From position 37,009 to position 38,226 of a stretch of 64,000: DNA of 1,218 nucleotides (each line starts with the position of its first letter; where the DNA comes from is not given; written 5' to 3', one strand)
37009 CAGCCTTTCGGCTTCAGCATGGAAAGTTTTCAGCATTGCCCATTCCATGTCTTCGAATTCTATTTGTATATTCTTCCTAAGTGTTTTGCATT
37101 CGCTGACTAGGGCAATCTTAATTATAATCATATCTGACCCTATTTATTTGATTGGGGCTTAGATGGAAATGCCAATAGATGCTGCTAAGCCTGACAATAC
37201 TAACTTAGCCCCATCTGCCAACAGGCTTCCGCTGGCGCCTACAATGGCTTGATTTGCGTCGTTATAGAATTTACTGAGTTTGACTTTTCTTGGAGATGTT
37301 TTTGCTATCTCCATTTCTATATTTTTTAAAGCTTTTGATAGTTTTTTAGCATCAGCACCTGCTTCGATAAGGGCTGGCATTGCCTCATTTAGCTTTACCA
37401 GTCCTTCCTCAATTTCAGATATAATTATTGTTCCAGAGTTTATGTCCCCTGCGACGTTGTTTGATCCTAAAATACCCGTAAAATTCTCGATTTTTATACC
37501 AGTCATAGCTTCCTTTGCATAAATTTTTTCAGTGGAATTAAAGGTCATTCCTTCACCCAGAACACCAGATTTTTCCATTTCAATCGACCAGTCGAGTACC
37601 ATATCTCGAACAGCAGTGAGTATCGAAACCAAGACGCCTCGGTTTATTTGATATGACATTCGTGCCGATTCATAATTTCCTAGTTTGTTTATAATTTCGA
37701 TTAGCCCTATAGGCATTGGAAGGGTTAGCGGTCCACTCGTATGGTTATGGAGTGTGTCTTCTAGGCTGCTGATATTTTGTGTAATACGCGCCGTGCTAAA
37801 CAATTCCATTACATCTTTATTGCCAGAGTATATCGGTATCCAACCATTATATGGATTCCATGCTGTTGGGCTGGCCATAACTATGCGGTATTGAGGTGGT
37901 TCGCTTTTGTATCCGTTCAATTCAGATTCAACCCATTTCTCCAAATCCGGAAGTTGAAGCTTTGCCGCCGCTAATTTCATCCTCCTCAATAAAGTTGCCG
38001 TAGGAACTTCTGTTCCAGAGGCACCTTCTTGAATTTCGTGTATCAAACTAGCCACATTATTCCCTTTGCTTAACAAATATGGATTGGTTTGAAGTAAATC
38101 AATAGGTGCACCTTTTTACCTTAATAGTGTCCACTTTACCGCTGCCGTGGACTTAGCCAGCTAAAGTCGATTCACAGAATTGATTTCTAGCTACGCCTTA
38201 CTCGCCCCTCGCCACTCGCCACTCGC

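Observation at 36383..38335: AT-rich two-gene island: an AbiTii-like protein plus an unrecognisable 223-aa partner, a candidate uncharacterised anti-phage (abortive-infection) module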

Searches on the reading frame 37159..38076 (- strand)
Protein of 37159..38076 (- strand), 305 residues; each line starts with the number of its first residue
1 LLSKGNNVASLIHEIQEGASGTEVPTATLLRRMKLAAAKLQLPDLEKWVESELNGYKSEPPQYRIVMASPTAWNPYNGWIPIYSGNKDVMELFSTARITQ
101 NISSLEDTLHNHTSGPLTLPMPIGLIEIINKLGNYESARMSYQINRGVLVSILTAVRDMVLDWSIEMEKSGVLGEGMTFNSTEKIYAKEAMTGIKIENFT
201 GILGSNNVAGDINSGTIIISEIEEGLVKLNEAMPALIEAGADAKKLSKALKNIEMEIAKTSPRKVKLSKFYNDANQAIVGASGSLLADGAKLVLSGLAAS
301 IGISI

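Call 3: search_protein_families(library=pfam, proteins=[window:37159-38076:-], max_evalue=1)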
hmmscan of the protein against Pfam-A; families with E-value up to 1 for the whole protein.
window:37159-38076:- (305 aa): 2 families
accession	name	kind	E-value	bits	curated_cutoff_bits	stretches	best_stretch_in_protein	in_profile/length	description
PF18864.6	AbiTii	-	8.6e-43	147.2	27.6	1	10-189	1-186/189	AbiTii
PF02609.21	Exonuc_VII_S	-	0.13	12.8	24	1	218-258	11-51/52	Exonuclease VII small subunit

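Call 4: search_protein_families(library=padloc, proteins=[window:37159-38076:-], max_evalue=1)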
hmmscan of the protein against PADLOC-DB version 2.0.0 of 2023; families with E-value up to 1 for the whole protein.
window:37159-38076:- (305 aa): 1 family
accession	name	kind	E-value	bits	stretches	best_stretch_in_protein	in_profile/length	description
PDLC02334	AbiTii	-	8.1e-45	151.4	1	10-189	1-182/185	AbiTii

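Call 5: search_protein_families(library=ncbifam, proteins=[window:37159-38076:-], max_evalue=1)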
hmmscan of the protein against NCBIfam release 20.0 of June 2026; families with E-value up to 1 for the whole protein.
window:37159-38076:- (305 aa): 1 family
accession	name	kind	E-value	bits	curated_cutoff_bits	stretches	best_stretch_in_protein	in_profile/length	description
TIGR01280.1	xseB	equivalog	0.031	14.3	35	1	218-259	12-53/57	exodeoxyribonuclease VII small subunit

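Call 6: search_protein_families(library=phrogs, proteins=[window:37159-38076:-], max_evalue=1)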
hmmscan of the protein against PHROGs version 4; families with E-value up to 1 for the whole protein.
window:37159-38076:- (305 aa): 1 family
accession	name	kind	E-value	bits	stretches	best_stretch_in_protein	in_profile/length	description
phrog_16834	-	unknown function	0.14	13.3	1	205-278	102-180/192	-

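Call 12: find_homologous_proteins(query=window:37159-38076:-, max_evalue=0.001)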
Query window:37159-38076:- (305 aa): 56 proteins with E <= 0.001 among 3212 candidates.
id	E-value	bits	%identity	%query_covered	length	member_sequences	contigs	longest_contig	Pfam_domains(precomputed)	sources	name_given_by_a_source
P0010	7.0e-186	634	100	98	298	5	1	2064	PF18864.7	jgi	jgi:exonuclease VII small subunit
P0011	4.4e-127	441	71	98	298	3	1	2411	PF18864.7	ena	-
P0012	1.6e-124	433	71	92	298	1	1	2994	PF18864.7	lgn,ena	-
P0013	2.6e-98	347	56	94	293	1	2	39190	PF18864.7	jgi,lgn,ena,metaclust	metaclust:\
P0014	2.1e-73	265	43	97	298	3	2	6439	PF18864.7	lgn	-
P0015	4.4e-73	264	47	92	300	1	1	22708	PF18864.7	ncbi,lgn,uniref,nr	ncbi:MAG: hypothetical protein EOS70_32650 [Mesorhizobium sp.]|uniref:AbiTii domain-containing prote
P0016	7.1e-72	260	46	96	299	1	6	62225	PF18864.7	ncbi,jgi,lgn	-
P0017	1.1e-70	256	45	96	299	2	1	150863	PF18864.7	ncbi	-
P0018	1.6e-69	252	44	96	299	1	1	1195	PF18864.7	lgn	-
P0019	9.3e-67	243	45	96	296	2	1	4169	PF18864.7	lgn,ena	-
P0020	1.9e-66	242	44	96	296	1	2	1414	PF18864.7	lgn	-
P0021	4.5e-66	241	43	97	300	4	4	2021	PF18864.7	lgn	-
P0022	6.0e-66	241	43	93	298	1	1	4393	PF18864.7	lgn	-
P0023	7.0e-66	240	45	92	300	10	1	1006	PF18864.7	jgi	-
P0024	1.2e-65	240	43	93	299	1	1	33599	PF18864.7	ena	-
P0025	4.0e-65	238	42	96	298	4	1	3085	PF18864.7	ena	-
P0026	5.7e-64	234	43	96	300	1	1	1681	PF18864.7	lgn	-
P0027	9.9e-64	233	43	94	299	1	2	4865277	PF18864.7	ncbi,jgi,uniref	ncbi:AbiTii domain-containing protein [Bosea sp. (in: a-proteobacteria)]|jgi:hypothetical protein|un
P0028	4.5e-62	228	43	94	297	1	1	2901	PF18864.7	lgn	-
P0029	4.7e-62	228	43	94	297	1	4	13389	PF18864.7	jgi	jgi:hypothetical protein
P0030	1.5e-61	226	42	96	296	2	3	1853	PF18864.7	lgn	-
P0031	4.0e-61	225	42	97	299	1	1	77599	PF18864.7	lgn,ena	-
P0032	5.9e-61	224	42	94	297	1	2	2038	PF18864.7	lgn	-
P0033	6.2e-61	224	42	94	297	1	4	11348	PF18864.7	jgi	jgi:hypothetical protein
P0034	9.0e-61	224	44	93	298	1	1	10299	PF18864.7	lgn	-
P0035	3.2e-60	222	43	95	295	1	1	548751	PF18864.7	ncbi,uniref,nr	ncbi:hypothetical protein [Agrobacterium deltaense]|uniref:AbiTii domain-containing protein n=1 Tax=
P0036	4.2e-60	222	42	96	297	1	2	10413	PF18864.7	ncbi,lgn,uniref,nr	ncbi:hypothetical protein [Paracoccus endophyticus]|uniref:AbiTii domain-containing protein n=1 Tax=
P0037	1.8e-59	219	43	96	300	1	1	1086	PF18864.7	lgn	-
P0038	2.7e-59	219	42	95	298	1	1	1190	PF18864.7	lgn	-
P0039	3.9e-59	218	43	90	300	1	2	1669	PF18864.7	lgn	-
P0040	4.7e-59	218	43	83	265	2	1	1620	PF18864.7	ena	-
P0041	5.1e-59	218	44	93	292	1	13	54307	PF18864.7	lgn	-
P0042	5.1e-59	218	41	93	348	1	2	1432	PF18864.7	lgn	-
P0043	5.7e-59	218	42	97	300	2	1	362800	PF18864.7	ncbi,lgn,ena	-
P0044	9.9e-56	207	40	96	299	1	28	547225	PF18864.7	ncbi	-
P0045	9.6e-55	204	38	95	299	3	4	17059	PF18864.7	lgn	-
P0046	9.1e-53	197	39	92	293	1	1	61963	PF18864.7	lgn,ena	-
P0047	1.2e-45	174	47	66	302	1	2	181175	PF18864.7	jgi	jgi:hypothetical protein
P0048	2.0e-43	167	36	96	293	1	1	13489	PF18864.7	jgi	jgi:hypothetical protein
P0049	4.8e-40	156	34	92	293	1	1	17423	PF18864.7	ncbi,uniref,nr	ncbi:hypothetical protein MKK84_02515 [Methylobacterium sp. E-065]|uniref:AbiTii domain-containing p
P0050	1.1e-39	155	37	92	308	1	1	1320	PF18864.7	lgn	-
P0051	3.0e-35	140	30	95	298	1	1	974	PF18864.7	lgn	-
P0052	1.3e-33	135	34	91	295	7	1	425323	PF18864.7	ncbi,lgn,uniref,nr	ncbi:hypothetical protein [Burkholderia ubonensis]|uniref:AbiTii domain-containing protein n=1 Tax=B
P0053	1.6e-32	131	33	94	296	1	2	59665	PF18864.7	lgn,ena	-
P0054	5.8e-32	129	34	83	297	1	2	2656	PF18864.7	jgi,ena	-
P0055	3.7e-30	123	32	83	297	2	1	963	PF18864.7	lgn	-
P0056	8.3e-28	116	30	91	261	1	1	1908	PF18864.7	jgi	jgi:hypothetical protein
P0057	1.8e-27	114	31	87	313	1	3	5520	PF18864.7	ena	-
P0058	9.0e-27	112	38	59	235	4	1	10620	PF18864.7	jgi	jgi:hypothetical protein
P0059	1.7e-26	111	33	69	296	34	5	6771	PF18864.7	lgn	-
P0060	5.3e-26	110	39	68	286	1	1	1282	PF18864.7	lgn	-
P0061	7.7e-24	103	29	69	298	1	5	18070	PF18864.7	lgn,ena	-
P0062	5.9e-23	100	29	71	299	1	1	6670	PF18864.7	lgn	-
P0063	6.5e-23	100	29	71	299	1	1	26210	PF18864.7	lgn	-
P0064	3.2e-21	94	26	92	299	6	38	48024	PF18864.7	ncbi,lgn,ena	-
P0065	8.4e-16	76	32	59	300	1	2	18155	PF18864.7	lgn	-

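Call 18: find_encoding_contigs(protein=P0013, flank=5000, max_places=2)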
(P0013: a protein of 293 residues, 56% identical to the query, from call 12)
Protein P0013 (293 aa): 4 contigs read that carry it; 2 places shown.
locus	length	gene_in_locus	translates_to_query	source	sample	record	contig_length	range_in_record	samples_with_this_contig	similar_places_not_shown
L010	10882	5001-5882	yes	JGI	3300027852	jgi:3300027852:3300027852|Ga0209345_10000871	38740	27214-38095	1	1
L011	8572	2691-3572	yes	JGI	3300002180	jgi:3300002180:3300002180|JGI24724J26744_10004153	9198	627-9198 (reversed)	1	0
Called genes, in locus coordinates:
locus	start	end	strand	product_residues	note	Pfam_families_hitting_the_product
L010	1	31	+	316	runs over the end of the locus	-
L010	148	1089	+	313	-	-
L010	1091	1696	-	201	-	-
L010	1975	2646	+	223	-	PF00239:Resolvase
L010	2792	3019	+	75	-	-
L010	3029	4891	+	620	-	-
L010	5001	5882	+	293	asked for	PF18864:AbiTii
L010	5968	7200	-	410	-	PF04326:SLFN_AlbA_2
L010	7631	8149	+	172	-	PF07275:ArdA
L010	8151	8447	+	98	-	PF27190:KlcB_3rd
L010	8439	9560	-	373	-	PF13776:DUF4172, PF02661:Fic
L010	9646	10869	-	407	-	PF03432:Relaxase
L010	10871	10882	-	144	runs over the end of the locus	PF21983:NikA-like (weak)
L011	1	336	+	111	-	?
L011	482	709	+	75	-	-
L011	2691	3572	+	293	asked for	PF18864:AbiTii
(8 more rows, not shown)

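Call 19: find_encoding_contigs(protein=P0016, flank=5000, max_places=2)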
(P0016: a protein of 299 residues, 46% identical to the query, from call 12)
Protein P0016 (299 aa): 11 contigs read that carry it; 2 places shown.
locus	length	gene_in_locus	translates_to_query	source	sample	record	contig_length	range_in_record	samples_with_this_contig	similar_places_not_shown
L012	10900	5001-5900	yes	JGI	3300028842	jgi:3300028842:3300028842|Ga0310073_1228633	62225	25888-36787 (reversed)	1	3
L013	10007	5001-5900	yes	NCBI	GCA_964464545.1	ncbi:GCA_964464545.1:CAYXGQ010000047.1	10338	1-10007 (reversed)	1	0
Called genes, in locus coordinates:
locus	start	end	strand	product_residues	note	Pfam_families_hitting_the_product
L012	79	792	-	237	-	PF13676:TIR_2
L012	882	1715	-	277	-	-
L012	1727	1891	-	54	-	-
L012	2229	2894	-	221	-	-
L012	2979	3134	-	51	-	-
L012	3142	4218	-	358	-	PF03432:Relaxase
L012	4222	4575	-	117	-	PF21983:NikA-like, PF05713:MobC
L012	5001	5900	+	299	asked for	PF18864:AbiTii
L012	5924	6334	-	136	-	-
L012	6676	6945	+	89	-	PF03693:ParD_antitoxin (weak)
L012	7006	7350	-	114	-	PF13744:HTH_37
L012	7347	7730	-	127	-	PF05973:Gp49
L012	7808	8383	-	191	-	-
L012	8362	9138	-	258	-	-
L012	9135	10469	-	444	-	PF01580:FtsK_SpoIIIE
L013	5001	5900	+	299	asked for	PF18864:AbiTii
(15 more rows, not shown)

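Call 20: find_encoding_contigs(protein=P0027, flank=5000, max_places=2)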
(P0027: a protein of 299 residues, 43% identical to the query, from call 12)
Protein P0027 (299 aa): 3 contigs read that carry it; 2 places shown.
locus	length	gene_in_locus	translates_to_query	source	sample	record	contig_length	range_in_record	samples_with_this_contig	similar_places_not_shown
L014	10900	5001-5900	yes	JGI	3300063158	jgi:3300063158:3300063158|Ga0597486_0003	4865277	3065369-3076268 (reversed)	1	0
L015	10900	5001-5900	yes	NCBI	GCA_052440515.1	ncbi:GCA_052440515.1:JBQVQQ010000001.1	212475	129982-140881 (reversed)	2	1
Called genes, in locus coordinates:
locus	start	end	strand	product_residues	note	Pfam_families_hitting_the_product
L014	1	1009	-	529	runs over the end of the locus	PF00496:SBP_bac_5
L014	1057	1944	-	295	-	PF12911:OppC_N, PF00528:BPD_transp_1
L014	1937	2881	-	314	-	PF19300:BPD_transp_1_N, PF00528:BPD_transp_1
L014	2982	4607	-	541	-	PF07969:Amidohydro_3, PF01979:Amidohydro_1 (weak)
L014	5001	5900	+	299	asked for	PF18864:AbiTii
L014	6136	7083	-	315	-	PF02826:2-Hacid_dh_C (weak), PF03446:NAD_binding_2, PF03807:F420_oxidored, PF02153:PDH_N, PF20463:PDH_C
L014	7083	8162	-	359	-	PF00155:Aminotran_1_2, PF01041:DegT_DnrJ_EryC1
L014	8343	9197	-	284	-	-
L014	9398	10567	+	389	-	PF00561:Abhydrolase_1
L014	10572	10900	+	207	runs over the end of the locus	PF02353:CMAS (weak), PF07021:MetW, PF13489:Methyltransf_23, PF13847:Methyltransf_31, PF13649:Methyltransf_25, PF08241:Methyltransf_11, PF08242:Methyltransf_12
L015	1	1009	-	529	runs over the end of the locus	PF00496:SBP_bac_5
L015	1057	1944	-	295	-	PF12911:OppC_N, PF00528:BPD_transp_1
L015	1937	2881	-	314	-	PF19300:BPD_transp_1_N, PF00528:BPD_transp_1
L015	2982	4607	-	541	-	PF07969:Amidohydro_3, PF01979:Amidohydro_1 (weak)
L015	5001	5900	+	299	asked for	PF18864:AbiTii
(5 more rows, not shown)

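Call 21: find_encoding_contigs(protein=P0052, flank=5000, max_places=2)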
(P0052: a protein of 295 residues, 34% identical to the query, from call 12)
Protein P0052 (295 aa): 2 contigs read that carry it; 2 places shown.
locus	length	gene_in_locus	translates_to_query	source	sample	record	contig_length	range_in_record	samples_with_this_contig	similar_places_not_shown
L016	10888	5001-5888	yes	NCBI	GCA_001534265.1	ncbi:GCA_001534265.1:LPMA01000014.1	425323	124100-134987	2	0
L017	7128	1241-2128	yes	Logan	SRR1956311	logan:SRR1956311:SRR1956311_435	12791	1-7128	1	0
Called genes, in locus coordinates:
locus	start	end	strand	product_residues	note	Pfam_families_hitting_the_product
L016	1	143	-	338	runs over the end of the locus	-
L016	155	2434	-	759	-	PF00990:GGDEF, PF00563:EAL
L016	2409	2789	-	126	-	-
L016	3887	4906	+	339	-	PF00589:Phage_integrase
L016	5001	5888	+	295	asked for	PF18864:AbiTii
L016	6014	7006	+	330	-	PF00589:Phage_integrase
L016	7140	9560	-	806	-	-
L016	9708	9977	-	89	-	-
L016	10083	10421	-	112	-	-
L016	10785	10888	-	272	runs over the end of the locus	-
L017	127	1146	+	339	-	PF00589:Phage_integrase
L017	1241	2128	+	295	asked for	PF18864:AbiTii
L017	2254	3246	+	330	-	PF00589:Phage_integrase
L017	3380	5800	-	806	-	-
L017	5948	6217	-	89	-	-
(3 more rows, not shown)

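Call 57: search_dna_similar(query=window:37159-38055:-, collection=plasmids, mode=protein, max_evalue=0.001, max_rows=40, rows=spread)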
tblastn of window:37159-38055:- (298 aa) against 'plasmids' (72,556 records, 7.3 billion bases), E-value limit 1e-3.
Records with a match: 104; places in all: 153; records where one place covers at least 80% of the query: 22.
Best place of each record, by identity: <60% 104.
By first word of the organism name: Aeromonas 33; Klebsiella 27; Pseudomonas 12; Vibrio 5; Enterobacter 5; Rhizobium 2; Paraburkholderia 2; Raoultella 2; Leclercia 2; Pantoea 2; and 11 more.
By predicted mobility (MOB-suite, as given by PLSDB): mobilizable 49; conjugative 40; non-mobilizable 15.
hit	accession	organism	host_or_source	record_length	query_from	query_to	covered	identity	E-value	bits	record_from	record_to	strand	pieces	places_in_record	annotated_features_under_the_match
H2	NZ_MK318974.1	Rhizobium rhizogenes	-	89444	1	295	99%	36.1%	9e-44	166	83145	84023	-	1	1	hypothetical protein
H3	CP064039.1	Vibrio parahaemolyticus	seawater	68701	4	282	94%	28.3%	1e-21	102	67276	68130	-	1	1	hypothetical protein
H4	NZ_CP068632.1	Vibrio parahaemolyticus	Penaeus vannamei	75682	4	282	94%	28.3%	1e-21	102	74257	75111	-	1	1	hypothetical protein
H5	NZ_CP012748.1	Paraburkholderia caribensis MBA4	soil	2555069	35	282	83%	30.7%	1e-22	105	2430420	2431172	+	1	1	none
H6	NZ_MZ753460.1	Raoultella ornithinolytica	-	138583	4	282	94%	26.0%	3e-7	59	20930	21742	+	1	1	hypothetical protein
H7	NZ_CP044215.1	Klebsiella aerogenes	Homo sapiens,pure culture,rectal swab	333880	4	282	94%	26.0%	3e-7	59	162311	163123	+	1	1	hypothetical protein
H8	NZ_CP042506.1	Leclercia adecarboxylata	Whole organism,Shower 3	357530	4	282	94%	26.0%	3e-7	59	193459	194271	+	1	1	hypothetical protein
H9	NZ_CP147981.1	Alteromonas macleodii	-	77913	1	187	63%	36.6%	1e-22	104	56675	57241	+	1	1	hypothetical protein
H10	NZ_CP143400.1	Pantoea agglomerans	Brassica napus,cell culture,Seed,Seed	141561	34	282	84%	25.9%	1e-11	72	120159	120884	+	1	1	hypothetical protein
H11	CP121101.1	Aeromonas hydrophila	Homo sapiens,urine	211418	34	293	87%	24.4%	2e-5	54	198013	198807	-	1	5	none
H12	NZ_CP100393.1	Aeromonas caviae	bile,bile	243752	1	189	63%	31.8%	1e-7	60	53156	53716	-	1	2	hypothetical protein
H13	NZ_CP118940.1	Aeromonas caviae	Homo sapiens,cell culture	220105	1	189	63%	31.8%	2e-7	60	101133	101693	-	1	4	hypothetical protein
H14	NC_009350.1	Aeromonas salmonicida subsp. salmonicida A449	-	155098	1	182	61%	31.7%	1e-12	75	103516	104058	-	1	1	hypothetical protein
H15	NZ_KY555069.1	Aeromonas salmonicida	-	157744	1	182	61%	31.7%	1e-12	75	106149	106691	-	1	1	hypothetical protein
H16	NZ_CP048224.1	Aeromonas salmonicida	Salmo salar,cell culture,Atlantic ...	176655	1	182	61%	31.7%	1e-12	75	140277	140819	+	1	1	hypothetical protein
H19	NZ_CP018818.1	Klebsiella pneumoniae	-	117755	4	202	67%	26.9%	6e-9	64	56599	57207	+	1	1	hypothetical protein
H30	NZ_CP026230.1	Aeromonas sp. ASNIH1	-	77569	35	173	47%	33.8%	9e-13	76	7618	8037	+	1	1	hypothetical protein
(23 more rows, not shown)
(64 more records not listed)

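Call 58: search_dna_similar(query=window:37159-38055:-, collection=phages, mode=protein, max_evalue=0.001, max_rows=20)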
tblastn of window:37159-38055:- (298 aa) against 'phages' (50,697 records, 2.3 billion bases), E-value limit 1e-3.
No match.

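Call 66: get_annotated_region(hit=H19, flank=4000)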
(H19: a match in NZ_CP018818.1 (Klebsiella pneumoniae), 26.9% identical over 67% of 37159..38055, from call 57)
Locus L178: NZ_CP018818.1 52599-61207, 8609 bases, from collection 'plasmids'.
description: Klebsiella pneumoniae strain AR_0049 plasmid unitig_2, complete sequence
organism: Klebsiella pneumoniae (NCBI taxid 573)
taxonomy: Bacteria; Pseudomonadota; Gammaproteobacteria; Enterobacterales; Enterobacteriaceae; Klebsiella; Klebsiella pneumoniae
host: -; source: -; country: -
typing (MOB-suite, as given by PLSDB): non-mobilizable; replicon IncFIB,IncFII,rep_cluster_2183
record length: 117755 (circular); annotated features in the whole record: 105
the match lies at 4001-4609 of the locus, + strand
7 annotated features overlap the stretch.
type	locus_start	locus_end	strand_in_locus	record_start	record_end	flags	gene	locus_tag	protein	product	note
CDS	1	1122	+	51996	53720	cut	-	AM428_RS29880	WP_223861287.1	DUF262 domain-containing protein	-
CDS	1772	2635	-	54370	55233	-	-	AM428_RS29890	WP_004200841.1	toll/interleukin-1 receptor domain-containing protein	-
CDS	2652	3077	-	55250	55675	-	-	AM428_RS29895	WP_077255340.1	hypothetical protein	-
CDS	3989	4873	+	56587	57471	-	-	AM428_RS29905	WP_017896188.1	hypothetical protein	-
CDS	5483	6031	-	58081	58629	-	-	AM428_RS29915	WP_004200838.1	thioredoxin fold domain-containing protein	-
CDS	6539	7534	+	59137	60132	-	-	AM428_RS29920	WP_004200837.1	IS110 family transposase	-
CDS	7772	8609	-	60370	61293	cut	-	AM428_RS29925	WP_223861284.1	phage exclusion protein Lit family protein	-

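Call 67: get_annotated_region(hit=H14, flank=4000)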
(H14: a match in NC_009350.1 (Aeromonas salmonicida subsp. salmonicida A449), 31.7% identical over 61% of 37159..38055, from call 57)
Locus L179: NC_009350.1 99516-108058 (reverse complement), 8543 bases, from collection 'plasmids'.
description: Aeromonas salmonicida subsp. salmonicida A449 plasmid 5, complete sequence
organism: Aeromonas salmonicida subsp. salmonicida A449 (NCBI taxid 382245)
taxonomy: Bacteria; Pseudomonadota; Gammaproteobacteria; Aeromonadales; Aeromonadaceae; Aeromonas; Aeromonas salmonicida; Aeromonas salmonicida subsp. salmonicida A449
host: -; source: -; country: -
typing (MOB-suite, as given by PLSDB): conjugative; replicon rep_cluster_1169; relaxase MOBF; mating-pair formation MPF_F
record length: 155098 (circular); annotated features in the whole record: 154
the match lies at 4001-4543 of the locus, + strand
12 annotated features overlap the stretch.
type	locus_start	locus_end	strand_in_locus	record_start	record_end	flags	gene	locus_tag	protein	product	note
CDS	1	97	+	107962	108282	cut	-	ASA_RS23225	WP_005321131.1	hypothetical protein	-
CDS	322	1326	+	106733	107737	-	-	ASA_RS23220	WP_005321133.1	DNA-binding protein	-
CDS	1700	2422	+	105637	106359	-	-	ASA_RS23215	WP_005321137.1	NYN domain-containing protein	-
CDS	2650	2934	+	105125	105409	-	-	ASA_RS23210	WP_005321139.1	hypothetical protein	-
CDS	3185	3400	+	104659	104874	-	-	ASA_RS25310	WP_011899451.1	hypothetical protein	-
CDS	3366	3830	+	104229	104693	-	-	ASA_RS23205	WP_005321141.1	hypothetical protein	-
CDS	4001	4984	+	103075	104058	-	-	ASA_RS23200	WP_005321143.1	hypothetical protein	-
CDS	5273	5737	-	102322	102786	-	-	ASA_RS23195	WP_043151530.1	hypothetical protein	-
CDS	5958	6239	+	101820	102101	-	-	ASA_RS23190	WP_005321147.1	hypothetical protein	-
CDS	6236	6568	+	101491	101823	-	-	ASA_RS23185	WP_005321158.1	type II toxin-antitoxin system RelE/ParE family toxin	-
CDS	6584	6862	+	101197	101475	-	-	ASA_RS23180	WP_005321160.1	hypothetical protein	-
CDS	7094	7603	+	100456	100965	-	-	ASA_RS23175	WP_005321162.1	hypothetical protein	-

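Call 68: get_annotated_region(hit=H30, flank=4000)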
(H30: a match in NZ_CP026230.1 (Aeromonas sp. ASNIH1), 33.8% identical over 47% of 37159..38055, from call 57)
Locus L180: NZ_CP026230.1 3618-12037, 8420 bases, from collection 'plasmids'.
description: Aeromonas sp. ASNIH1 plasmid pKPC-038c, complete sequence
organism: Aeromonas sp. ASNIH1 (NCBI taxid 1636606)
taxonomy: Bacteria; Pseudomonadota; Gammaproteobacteria; Aeromonadales; Aeromonadaceae; Aeromonas; Aeromonas sp. ASNIH1
host: -; source: -; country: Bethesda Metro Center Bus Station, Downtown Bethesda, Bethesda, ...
typing (MOB-suite, as given by PLSDB): mobilizable; replicon rep_cluster_573; relaxase MOBP
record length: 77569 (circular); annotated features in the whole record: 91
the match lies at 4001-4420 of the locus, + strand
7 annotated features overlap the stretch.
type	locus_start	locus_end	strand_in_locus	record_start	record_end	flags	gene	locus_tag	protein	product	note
CDS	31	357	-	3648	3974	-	-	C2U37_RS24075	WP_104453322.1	hypothetical protein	-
CDS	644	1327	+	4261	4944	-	-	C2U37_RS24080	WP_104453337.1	oriT recognition protein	-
CDS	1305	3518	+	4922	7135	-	-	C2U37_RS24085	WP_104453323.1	LPD7 domain-containing protein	-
CDS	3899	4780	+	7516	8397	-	-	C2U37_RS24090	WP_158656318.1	hypothetical protein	-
CDS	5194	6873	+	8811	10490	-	-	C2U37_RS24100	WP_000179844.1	Mu transposase C-terminal domain-containing protein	-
CDS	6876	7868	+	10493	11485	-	-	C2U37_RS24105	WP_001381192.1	TniB family NTP-binding protein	-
CDS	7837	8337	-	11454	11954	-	-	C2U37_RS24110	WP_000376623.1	GNAT family N-acetyltransferase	-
